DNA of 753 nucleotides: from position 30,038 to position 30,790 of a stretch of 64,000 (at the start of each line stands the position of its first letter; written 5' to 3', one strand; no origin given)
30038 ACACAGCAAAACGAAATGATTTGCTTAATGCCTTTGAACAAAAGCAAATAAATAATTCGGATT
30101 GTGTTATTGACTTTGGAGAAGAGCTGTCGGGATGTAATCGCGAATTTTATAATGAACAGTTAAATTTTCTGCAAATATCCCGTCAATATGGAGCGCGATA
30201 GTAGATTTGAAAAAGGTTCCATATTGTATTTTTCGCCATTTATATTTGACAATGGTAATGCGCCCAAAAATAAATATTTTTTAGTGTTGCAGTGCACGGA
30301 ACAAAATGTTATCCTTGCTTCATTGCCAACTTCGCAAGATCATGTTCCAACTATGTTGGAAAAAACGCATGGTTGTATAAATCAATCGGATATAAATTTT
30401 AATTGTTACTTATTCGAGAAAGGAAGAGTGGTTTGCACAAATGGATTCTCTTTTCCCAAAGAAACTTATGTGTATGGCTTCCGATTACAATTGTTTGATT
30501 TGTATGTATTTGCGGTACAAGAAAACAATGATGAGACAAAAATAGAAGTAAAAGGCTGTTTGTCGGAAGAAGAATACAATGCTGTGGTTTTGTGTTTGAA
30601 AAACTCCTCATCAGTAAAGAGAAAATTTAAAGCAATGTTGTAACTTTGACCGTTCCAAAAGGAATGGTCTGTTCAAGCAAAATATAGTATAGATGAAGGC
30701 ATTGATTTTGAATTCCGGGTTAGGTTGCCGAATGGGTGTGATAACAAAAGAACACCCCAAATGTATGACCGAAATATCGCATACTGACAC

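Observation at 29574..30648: Panacea (DUF4065) antitoxin with an uncharacterised 151-aa partner: a candidate new PanA/PanT toxin-antitoxin pair embedded in a capsule locus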

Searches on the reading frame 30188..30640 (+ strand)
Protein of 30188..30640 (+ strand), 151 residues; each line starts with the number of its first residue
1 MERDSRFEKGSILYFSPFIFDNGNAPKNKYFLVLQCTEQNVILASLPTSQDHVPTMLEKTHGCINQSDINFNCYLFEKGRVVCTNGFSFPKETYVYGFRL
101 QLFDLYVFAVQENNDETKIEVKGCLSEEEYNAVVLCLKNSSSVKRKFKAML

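Call 3: search_protein_families(library=pfam, proteins=[window:30188-30640:+], max_evalue=1)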
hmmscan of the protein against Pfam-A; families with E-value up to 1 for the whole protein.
window:30188-30640:+ (151 aa): 1 family
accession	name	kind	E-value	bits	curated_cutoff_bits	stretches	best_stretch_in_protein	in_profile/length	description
PF22697.2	SOS1_NGEF_PH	-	0.043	14.5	27.7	1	65-144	21-96/106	SOS1/NGEF-like PH domain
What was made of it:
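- Tried and rejected: The weak Pfam hit to a PH domain (SOS1_NGEF_PH, E 0.043, below cutoff) was dismissed as chance (call 3).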

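Call 4: search_protein_families(library=ncbifam, proteins=[window:30188-30640:+], max_evalue=1)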
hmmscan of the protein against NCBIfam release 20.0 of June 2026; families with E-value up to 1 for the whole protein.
window:30188-30640:+ (151 aa): 0 families

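Call 5: search_protein_families(library=padloc, proteins=[window:30188-30640:+], max_evalue=1)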
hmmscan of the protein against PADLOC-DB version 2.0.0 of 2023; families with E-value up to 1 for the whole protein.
window:30188-30640:+ (151 aa): 0 families

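Call 6: find_homologous_proteins(query=window:30188-30640:+, max_evalue=0.001)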
Query window:30188-30640:+ (151 aa): 72 proteins with E <= 0.001 among 103 candidates.
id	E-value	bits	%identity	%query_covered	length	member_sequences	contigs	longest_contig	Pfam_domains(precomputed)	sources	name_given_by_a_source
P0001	3.1e-97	340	99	100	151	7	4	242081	-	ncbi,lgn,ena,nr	ncbi:MAG: hypothetical protein J6Y55_04635 [Bacteroidales bacterium]|nr:hypothetical protein [Bacter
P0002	2.5e-81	288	85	100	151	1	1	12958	-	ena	-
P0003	9.7e-81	286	83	100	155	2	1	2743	-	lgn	-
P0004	5.2e-80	284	85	100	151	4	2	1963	-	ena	-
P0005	1.6e-63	231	69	100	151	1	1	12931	-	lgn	-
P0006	1.1e-56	208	94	65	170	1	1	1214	-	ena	-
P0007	7.9e-54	199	59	100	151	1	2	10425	-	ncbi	-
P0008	1.0e-53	199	59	100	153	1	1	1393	-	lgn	-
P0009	4.5e-53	197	60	100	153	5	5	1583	-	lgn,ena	-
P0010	5.1e-53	196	59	100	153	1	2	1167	-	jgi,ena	jgi:hypothetical protein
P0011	6.8e-53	196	59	100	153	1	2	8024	-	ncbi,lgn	-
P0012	6.8e-53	196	60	100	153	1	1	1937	-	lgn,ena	-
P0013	1.8e-52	195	58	100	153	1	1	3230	-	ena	-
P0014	2.2e-52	194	60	100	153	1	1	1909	-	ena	-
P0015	4.9e-52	193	58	100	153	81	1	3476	-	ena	-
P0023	5.8e-50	187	56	100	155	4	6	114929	-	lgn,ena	-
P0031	7.2e-44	167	55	97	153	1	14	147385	-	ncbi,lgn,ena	-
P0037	1.4e-42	163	48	96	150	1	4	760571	-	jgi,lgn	jgi:hypothetical protein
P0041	1.8e-37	146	52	96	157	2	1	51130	-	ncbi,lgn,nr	ncbi:hypothetical protein AGMMS4957_01040 [Bacteroidia bacterium]|nr:hypothetical protein AGMMS4957_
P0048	3.1e-36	142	48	96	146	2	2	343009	-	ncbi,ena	-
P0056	2.6e-34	136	43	96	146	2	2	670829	-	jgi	jgi:hypothetical protein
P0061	1.0e-31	127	43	97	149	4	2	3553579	-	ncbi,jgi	jgi:hypothetical protein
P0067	3.0e-28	116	43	96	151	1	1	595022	-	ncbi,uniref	ncbi:hypothetical protein [Maribacter sp. 2304DJ31-5]|uniref:hypothetical protein n=1 Tax=Maribacter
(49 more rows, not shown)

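Call 7: search_solved_structures(query=window:30188-30640:+, max_evalue=10)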
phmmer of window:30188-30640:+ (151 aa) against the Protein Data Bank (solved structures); distinct sequences matched with E-value up to 10: 0.

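Call 8: search_protein_families(library=phrogs, proteins=[window:30188-30640:+], max_evalue=1)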
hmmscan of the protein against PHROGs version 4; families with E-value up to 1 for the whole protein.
window:30188-30640:+ (151 aa): 0 families

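Call 15: find_encoding_contigs(protein=P0023, flank=5000, max_places=3)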
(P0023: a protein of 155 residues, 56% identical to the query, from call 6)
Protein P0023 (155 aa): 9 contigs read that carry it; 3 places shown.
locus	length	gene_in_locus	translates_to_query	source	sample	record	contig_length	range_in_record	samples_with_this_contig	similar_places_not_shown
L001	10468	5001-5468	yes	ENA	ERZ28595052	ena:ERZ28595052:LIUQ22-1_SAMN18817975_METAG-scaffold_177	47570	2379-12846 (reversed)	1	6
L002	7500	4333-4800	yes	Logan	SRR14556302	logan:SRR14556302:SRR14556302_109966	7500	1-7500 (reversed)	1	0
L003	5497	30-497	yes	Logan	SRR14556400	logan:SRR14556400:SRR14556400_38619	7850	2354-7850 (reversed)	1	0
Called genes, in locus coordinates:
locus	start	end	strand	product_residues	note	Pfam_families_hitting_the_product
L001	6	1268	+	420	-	PF13304:AAA_21 (faint), PF00005:ABC_tran, PF14524:Wzt_C (weak)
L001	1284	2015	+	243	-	PF13489:Methyltransf_23, PF13649:Methyltransf_25, PF13847:Methyltransf_31 (weak), PF08241:Methyltransf_11, PF08242:Methyltransf_12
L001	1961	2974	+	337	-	-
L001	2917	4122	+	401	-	PF13439:Glyco_transf_4, PF13579:Glyco_trans_4_4 (weak), PF20706:GT4-conflict (weak), PF00534:Glycos_transf_1, PF13692:Glyco_trans_1_4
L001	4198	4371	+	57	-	-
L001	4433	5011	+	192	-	PF13274:SocA_Panacea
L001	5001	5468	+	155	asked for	-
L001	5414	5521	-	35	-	-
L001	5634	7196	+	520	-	PF09820:AAA-ATPase_like, PF08011:PDDEXK_9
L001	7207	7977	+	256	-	PF00535:Glycos_transf_2, PF10111:Glyco_tranf_2_2 (faint)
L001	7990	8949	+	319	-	-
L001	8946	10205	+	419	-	PF00534:Glycos_transf_1, PF20706:GT4-conflict (faint), PF13692:Glyco_trans_1_4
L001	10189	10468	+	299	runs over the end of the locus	-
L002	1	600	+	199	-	?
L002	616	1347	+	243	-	PF13489:Methyltransf_23, PF13649:Methyltransf_25, PF13847:Methyltransf_31 (weak), PF08241:Methyltransf_11, PF08242:Methyltransf_12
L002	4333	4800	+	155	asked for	-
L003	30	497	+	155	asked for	-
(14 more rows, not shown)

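Call 16: find_encoding_contigs(protein=P0031, flank=5000, max_places=3)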
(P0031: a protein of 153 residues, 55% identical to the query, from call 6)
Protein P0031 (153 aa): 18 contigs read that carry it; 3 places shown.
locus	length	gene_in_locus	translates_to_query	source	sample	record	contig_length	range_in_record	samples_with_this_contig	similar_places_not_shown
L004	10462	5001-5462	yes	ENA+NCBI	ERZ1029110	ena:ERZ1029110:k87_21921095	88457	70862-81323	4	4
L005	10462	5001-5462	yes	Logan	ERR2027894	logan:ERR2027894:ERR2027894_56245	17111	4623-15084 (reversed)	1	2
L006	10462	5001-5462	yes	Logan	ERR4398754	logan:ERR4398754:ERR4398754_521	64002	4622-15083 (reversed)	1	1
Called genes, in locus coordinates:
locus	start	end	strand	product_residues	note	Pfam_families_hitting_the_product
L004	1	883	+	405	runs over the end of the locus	PF00155:Aminotran_1_2 (weak), PF00266:Aminotran_5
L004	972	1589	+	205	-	PF01205:Impact_N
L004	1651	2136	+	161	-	PF00578:AhpC-TSA (weak)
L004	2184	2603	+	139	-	PF01220:DHquinase_II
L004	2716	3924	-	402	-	-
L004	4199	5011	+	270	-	PF13274:SocA_Panacea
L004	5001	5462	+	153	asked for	-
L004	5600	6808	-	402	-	PF01306:LacY_symp (weak), PF07690:MFS_1, PF03209:PUCC (faint), PF07690:MFS_1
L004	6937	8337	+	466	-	PF02878:PGM_PMM_I, PF02879:PGM_PMM_II, PF02880:PGM_PMM_III, PF00408:PGM_PMM_IV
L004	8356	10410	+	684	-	PF00133:tRNA-synt_1, PF09334:tRNA-synt_1g, PF08264:Anticodon_1 (weak), PF19303:Anticodon_3, PF01588:tRNA_bind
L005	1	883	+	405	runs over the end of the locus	PF00155:Aminotran_1_2 (weak), PF00266:Aminotran_5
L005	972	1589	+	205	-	PF01205:Impact_N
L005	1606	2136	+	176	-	PF00578:AhpC-TSA (weak)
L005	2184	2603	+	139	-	PF01220:DHquinase_II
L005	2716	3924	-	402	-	-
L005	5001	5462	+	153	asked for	-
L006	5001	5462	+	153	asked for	-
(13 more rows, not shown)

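Call 17: find_encoding_contigs(protein=P0037, flank=5000, max_places=3)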
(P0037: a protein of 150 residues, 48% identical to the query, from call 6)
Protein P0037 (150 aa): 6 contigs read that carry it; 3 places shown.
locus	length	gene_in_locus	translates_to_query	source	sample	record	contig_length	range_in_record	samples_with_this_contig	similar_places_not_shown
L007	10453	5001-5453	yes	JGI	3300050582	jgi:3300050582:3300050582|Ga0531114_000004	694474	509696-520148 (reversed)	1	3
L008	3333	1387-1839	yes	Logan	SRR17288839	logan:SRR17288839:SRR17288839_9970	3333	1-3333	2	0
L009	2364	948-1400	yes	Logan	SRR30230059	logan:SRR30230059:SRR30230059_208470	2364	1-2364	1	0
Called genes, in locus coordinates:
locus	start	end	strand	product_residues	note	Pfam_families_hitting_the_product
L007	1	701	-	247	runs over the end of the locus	PF00072:Response_reg, PF04397:LytTR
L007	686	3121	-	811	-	PF07719:TPR_2 (faint), PF13374:TPR_10 (faint), PF17874:TPR_MalT (faint), PF00515:TPR_1 (faint), PF13176:TPR_7 (faint), PF13424:TPR_12 (weak), PF06580:His_kinase, PF02518:HATPase_c, +1 more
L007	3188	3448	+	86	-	PF09364:XFP_N (faint)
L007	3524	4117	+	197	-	PF09363:XFP_C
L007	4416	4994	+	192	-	PF13274:SocA_Panacea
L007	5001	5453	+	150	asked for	-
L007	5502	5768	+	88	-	PF13419:HAD_2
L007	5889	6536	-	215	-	PF00302:CAT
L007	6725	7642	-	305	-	PF13187:Fer4_9 (faint), PF13484:Fer4_16 (faint), PF00037:Fer4 (faint), PF12797:Fer4_2 (faint), PF12838:Fer4_7 (weak), PF13237:Fer4_10 (weak), PF14697:Fer4_21 (weak), PF00881:Nitroreductase, +1 more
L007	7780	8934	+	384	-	PF13173:AAA_14, PF13635:DUF4143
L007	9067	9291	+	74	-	-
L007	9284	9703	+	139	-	-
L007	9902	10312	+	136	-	-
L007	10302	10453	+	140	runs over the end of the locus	PF01381:HTH_3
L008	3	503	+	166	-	?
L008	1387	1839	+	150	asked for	-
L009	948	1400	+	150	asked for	-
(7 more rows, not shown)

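Call 18: find_encoding_contigs(protein=P0061, flank=5000, max_places=3)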
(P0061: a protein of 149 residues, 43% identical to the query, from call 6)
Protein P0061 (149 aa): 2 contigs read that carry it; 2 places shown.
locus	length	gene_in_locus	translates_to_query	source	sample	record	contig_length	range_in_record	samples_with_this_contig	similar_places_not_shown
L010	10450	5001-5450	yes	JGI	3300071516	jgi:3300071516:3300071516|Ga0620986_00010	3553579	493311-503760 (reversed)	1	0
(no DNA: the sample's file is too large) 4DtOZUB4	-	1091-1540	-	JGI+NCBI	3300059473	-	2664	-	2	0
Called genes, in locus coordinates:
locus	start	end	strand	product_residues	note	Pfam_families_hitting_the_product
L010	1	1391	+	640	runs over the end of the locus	-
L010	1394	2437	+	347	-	-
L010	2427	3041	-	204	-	-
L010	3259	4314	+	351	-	PF03435:Sacchrp_dh_NADP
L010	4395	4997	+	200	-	PF13274:SocA_Panacea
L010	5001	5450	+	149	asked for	-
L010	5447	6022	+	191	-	-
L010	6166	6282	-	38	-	-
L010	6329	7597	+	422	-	PF06689:zf-C4_ClpX, PF00493:MCM (weak), PF00158:Sigma54_activat (faint), PF07724:AAA_2, PF00004:AAA, PF07728:AAA_5 (faint), PF10431:ClpB_D2-small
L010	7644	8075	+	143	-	-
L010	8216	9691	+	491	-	PF00587:tRNA-synt_2b, PF03129:HGTP_anticodon, PF09180:ProRS-C_1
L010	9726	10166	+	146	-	-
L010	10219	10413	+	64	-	-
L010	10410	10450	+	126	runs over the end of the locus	PF02661:Fic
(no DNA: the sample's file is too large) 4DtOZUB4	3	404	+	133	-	?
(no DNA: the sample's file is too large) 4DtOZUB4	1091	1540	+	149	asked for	-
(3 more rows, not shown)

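Call 19: find_encoding_contigs(protein=P0067, flank=5000, max_places=2)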
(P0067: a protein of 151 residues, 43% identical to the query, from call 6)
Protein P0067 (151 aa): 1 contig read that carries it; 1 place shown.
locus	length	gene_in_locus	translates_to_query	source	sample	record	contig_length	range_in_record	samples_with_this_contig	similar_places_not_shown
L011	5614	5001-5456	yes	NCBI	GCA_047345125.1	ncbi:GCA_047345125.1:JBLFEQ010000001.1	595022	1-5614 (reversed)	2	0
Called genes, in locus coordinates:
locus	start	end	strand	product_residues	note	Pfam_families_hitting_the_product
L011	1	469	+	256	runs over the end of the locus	PF00106:adh_short, PF08659:KR, PF01073:3Beta_HSD, PF01370:Epimerase (weak), PF13561:adh_short_C2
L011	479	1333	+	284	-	PF01557:FAA_hydrolase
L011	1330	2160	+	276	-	PF04909:Amidohydro_2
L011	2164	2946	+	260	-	PF00106:adh_short, PF08659:KR, PF13561:adh_short_C2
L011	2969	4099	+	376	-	PF01070:FMN_dh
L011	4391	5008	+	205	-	PF13274:SocA_Panacea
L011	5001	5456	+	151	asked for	-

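Call 20: find_encoding_contigs(protein=P0056, flank=5000, max_places=2)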
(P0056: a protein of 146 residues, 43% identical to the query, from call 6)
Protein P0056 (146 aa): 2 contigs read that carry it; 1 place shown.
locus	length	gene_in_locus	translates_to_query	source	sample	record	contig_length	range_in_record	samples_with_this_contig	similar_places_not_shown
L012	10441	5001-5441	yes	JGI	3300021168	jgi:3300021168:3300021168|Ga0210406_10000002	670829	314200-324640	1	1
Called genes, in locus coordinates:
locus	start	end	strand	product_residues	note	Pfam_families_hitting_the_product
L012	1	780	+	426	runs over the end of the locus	PF00072:Response_reg, PF00512:HisKA, PF02518:HATPase_c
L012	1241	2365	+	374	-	PF02417:Chromate_transp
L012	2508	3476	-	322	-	PF14321:DUF4382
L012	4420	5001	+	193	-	PF13274:SocA_Panacea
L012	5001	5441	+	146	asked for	-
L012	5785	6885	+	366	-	PF13784:Fic_N, PF02661:Fic, PF21248:SoFic-like_C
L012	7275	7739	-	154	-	PF04002:RadC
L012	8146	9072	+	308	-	-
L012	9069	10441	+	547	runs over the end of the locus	-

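Call 21: find_encoding_contigs(protein=P0048, flank=5000, max_places=2)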
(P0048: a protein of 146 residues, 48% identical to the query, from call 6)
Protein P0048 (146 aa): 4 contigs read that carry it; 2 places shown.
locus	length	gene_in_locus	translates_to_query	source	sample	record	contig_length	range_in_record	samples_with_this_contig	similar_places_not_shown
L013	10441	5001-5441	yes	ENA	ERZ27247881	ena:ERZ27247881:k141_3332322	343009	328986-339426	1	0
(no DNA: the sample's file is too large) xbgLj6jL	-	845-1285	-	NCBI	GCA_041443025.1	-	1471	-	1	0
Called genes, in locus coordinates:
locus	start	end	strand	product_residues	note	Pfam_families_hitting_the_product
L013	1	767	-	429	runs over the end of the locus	PF00285:Citrate_synt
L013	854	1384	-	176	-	PF11827:DUF3347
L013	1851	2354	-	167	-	-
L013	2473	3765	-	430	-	PF14052:Caps_assemb_Wzi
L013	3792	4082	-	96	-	-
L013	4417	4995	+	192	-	PF13274:SocA_Panacea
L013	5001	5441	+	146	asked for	-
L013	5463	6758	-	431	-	PF17293:Arm-DNA-bind_5 (faint), PF13102:Phage_int_SAM_5 (weak), PF00589:Phage_integrase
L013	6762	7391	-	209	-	-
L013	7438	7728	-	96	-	-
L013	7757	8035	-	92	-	-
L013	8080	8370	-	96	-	PF12728:HTH_17 (weak)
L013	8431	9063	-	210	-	-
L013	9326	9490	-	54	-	PF21983:NikA-like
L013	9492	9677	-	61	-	-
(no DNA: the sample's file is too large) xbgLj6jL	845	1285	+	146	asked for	-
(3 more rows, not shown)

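Call 22: find_encoding_contigs(protein=P0041, flank=5000, max_places=2)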
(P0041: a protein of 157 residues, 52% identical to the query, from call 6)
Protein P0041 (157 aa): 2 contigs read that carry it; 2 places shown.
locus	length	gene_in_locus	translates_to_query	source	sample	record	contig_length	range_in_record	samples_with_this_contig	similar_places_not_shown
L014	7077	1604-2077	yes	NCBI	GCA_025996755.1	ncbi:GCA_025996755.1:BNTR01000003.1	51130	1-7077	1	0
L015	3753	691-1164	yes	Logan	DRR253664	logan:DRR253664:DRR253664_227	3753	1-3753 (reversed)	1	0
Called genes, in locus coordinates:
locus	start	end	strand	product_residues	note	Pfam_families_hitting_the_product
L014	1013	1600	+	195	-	PF13274:SocA_Panacea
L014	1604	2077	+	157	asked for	-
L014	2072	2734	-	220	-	PF06508:QueC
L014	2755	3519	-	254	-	PF01975:SurE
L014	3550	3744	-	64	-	-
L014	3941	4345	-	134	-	PF13306:LRR_5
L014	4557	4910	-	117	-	-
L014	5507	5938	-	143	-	-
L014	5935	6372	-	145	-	-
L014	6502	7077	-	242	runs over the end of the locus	-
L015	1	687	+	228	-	?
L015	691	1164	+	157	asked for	-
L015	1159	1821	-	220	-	PF06508:QueC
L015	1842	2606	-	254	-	PF01975:SurE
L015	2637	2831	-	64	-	-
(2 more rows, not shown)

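Call 23: predict_structure(alignment_id=A1)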
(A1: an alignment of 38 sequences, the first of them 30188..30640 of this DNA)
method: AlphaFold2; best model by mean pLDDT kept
length: 151 residues; sequences in the alignment: 38
mean_pLDDT: 93.1   pTM: 0.87
mean pLDDT of the five models: 93.1, 93.0, 92.7, 92.5, 91.6
residues with pLDDT >= 90: 122; 70-90: 27; 50-70: 2; < 50: 0
segments of 3 or more residues with pLDDT < 50: none
pLDDT, mean of each block of 10 residues (from residue 1): 86 96 92 95 89 90 92 95 96 92 94 96 98 96 91 91
secondary structure, 60 per line:
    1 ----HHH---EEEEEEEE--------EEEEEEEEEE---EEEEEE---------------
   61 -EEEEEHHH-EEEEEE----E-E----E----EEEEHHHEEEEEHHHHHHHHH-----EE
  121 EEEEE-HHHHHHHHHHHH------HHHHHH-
elements in order: E11-18 E27-36 E40-45 E62-66 E71-76 E93-96 E100-104 H105-113 E119-125 H127-138 H145-150
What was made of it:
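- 30188..30643 (+): panT: 151-aa MazF/PemK-fold toxin candidate (Kurata T8 cluster). Its start overlaps the panA end by 14 nt. AF2 pLDDT 93, pTM 0.87 (call 23).
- On MazF/PemK/Kid toxins: The model has pLDDT 93 (call 23).
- PanT model: pLDDT 93, pTM 0.87 (call 23).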

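Call 26: fold_search(model_id=the predicted structure, library=pdb)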
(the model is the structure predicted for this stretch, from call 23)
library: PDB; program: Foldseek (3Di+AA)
matches with E <= 10: 313; with E <= 0.001: 0
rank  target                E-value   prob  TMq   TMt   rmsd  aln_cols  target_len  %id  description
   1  4mzp_A                2.5e-03  1.00  0.48  0.62   5.4       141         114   14  MazF from S. aureus crystal form III, C2221, 2.7 A (released 2014-05-21)
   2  4of1_A                5.7e-03  1.00  0.43  0.55   7.0       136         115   12  crystal structure of toxin from staphylococcus aureus Mu50 (released 2015-01-14)
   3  7bxy                  5.7e-03  1.00  0.43  0.54   7.2       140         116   16  mRNA interferase from Bacillus cereus (released 2021-04-28)
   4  4mdx_A                6.0e-03  1.00  0.43  0.55   8.0       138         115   13  Crystal structure of Bacillus subtilis MazF in complex with RNA (released 2013-10-23)
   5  9g2a_B                8.5e-03  1.00  0.44  0.57   6.1       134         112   13  Staphylococcus aureus MazF in complex with nanobody 4 (released 2024-07-17)
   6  2mf2_MODEL_1_A        1.0e-02  1.00  0.46  0.51   6.4       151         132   14  Structural and biophysical characterization of the mRNA interferase SaMazF from Staphylococcus aureus. (released 2014-05-21)
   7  5ck9_B                1.1e-02  1.00  0.45  0.61   4.0       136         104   12  E. coli MazF form I (released 2016-04-06)
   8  6kyt_K                1.4e-02  1.00  0.50  0.62   3.9       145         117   10  The structure of the M. tb toxin MazEF-mt1 complex (released 2020-08-05)
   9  4me7_B                1.9e-02  1.00  0.46  0.62   5.0       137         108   12  Crystal structure of Bacillus subtilis toxin MazF in complex with cognate antitoxin MazE (released 2013-10-23)
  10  5hkc_A                2.8e-02  0.99  0.43  0.55   7.7       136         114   12  Crystal structure of M. tuberculosis MazF-mt3 T52D-F62D mutant in complex with 8-mer RNA (released 2017-01-18)
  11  5cr2_B                3.3e-02  0.99  0.44  0.58   4.8       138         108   10  E. coli MazF in complex with single strand DNA substrate analog (released 2016-04-06)
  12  5cqx_B                3.5e-02  0.99  0.43  0.53   4.4       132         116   13  E. coli MazF mutant E24A in complex with MazE residues 68-82 form I (released 2016-04-06)
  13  7ewj_B                4.3e-02  1.00  0.48  0.62   4.0       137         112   13  Toxin-antitoxin complex from Staphylococcus aureus (released 2022-02-16)
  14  7ewi_C                4.9e-02  0.98  0.44  0.56   4.9       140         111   13  Toxin protein from Staphylococcus aureus (released 2022-02-16)
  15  5co7_B                6.1e-02  0.93  0.38  0.51   5.1       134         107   10  E. coli MazF form III (released 2016-04-06)
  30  7epj                  8.1e-01  0.41  0.36  0.50  10.3       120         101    8  Crystal structure of E.coli CcdB mutant V46L (released 2022-06-08)
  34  2vub_A                1.0e+00  0.60  0.45  0.63   4.2       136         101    7  CCDB, A TOPOISOMERASE POISON FROM E. COLI (released 1998-06-17)
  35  7epg                  1.0e+00  0.51  0.42  0.59   4.7       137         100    5  Crystal structure of E.coli CcdB mutant S12G (released 2022-06-08)
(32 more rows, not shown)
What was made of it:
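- On MazF/PemK/Kid toxins: The Foldseek top 25 PDB hits are all MazF/Kid/PemK, probability 0.8-1.0 (at least 0.9 for 23 of them), target-normalised TM-score 0.51-0.64 (call 26).
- On CcdB gyrase poisons: CcdB hits rank 30 or lower, with E about 1 (call 26).
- Closest known: MazEF / PemIK / Kis-Kid type II TA systems. Same: Same toxin fold, with the same strand order and C-terminal helix (calls 23, 26).
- PanT fold: Foldseek PDB ranks 1-25 are all MazF/Kid/PemK, best 4mzp_A with E 2.5e-3, probability 1.0, target-normalised TM-score 0.62 (call 26). CcdB shares the fold and appears among the Foldseek hits: 7epj, 2vub and 7epg, with probability 0.4-0.6 (call 26). All 25 top hits are MazF/Kid, and the CcdB hits have E about 1 (call 26).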

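Call 27: fold_search(model_id=the predicted structure, library=viral)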
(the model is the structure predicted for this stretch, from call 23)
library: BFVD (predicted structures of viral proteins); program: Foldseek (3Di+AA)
matches with E <= 10: 564; with E <= 0.001: 0
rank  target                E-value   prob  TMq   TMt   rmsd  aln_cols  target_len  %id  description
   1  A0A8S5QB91            3.2e-03  1.00  0.49  0.41   7.5       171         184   14  PemK-like protein [Myoviridae sp. ctdv95]
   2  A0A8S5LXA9            7.4e-03  1.00  0.49  0.58   7.1       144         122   11  Endoribonuclease [Siphoviridae sp. ctRiO19]
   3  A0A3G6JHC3            9.8e-03  1.00  0.45  0.59   4.7       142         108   12  Type II toxin-antitoxin system PemK/MazF family toxin [Lactobacillus phage ViSo-2018a]
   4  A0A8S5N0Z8            2.2e-02  1.00  0.50  0.43   4.9       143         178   11  Endoribonuclease [Siphoviridae sp. ctpbb7]
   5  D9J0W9                2.2e-02  0.99  0.44  0.34   8.1       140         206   12  Gp171 [Brochothrix phage A9]
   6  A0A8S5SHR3            2.4e-02  0.99  0.51  0.35   6.4       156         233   13  PemK-like protein [Phage sp. ctqZP6]
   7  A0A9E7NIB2            5.0e-02  0.28  0.22  0.19  16.7       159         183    8  (no name in the UniProt tables at hand)
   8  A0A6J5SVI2            5.3e-02  0.98  0.42  0.40   4.9       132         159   11  Uncharacterized protein [uncultured Caudovirales phage]
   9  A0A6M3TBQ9            5.3e-02  0.33  0.22  0.29  15.8       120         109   11  (no name in the UniProt tables at hand)
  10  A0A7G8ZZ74            6.0e-02  0.28  0.24  0.14  15.4       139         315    7  Ig-like domain containing YjdB-like protein [Enterococcus phage iF6]
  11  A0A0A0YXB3            7.5e-02  0.51  0.24  0.25  11.2       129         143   10  Uncharacterized protein [Erwinia phage phiEa2809]
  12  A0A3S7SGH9            7.5e-02  0.14  0.18  0.15  17.0       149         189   13  (no name in the UniProt tables at hand)
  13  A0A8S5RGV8            8.4e-02  0.94  0.46  0.28   7.4       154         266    8  PemK-like protein [virus sp. ctiha2]
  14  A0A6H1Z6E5            8.9e-02  0.93  0.44  0.40   5.1       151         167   11  (no name in the UniProt tables at hand)
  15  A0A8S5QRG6            1.2e-01  0.94  0.44  0.31   6.1       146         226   11  PemK-like protein [Myoviridae sp. ctgXL3]
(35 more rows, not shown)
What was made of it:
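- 30188..30643 (+): Foldseek top 25 PDB hits are all MazF/Kid/PemK (call 26) and PemK-like phage proteins lead in BFVD (call 27).
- On MazF/PemK/Kid toxins: BFVD gives PemK-like hits (call 27).
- BFVD top hits are PemK-like endoribonucleases (call 27).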

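Call 30: search_protein_representatives(alignment_id=A1)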
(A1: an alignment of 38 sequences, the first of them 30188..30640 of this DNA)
Query: 38 sequences, 146 profile positions. Proteins with E-value up to 0.001 (for the whole library): 501; up to 1e-10: 306; up to 1e-30: 86. The best 150 are listed.
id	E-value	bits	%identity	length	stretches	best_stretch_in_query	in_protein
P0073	1.1e-56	207.0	-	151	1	1-146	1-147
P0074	2.1e-56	206.1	-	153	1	1-146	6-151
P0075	5.4e-56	204.7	-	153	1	1-146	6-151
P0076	6.0e-54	198.1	-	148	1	2-145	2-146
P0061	9.6e-54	197.4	-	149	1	2-146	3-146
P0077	1.2e-52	193.8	-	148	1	1-146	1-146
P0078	3.1e-52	192.5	-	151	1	1-145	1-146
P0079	1.6e-51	190.2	-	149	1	1-146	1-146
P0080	3.4e-50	185.9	-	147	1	2-146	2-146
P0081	3.1e-48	179.5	-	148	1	1-146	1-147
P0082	3.2e-47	176.3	-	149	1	1-146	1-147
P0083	5.8e-47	175.4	-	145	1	2-146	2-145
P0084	6.9e-47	175.2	-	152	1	1-146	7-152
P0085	1.8e-45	170.6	-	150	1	1-146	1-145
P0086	2.6e-45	170.1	-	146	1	1-146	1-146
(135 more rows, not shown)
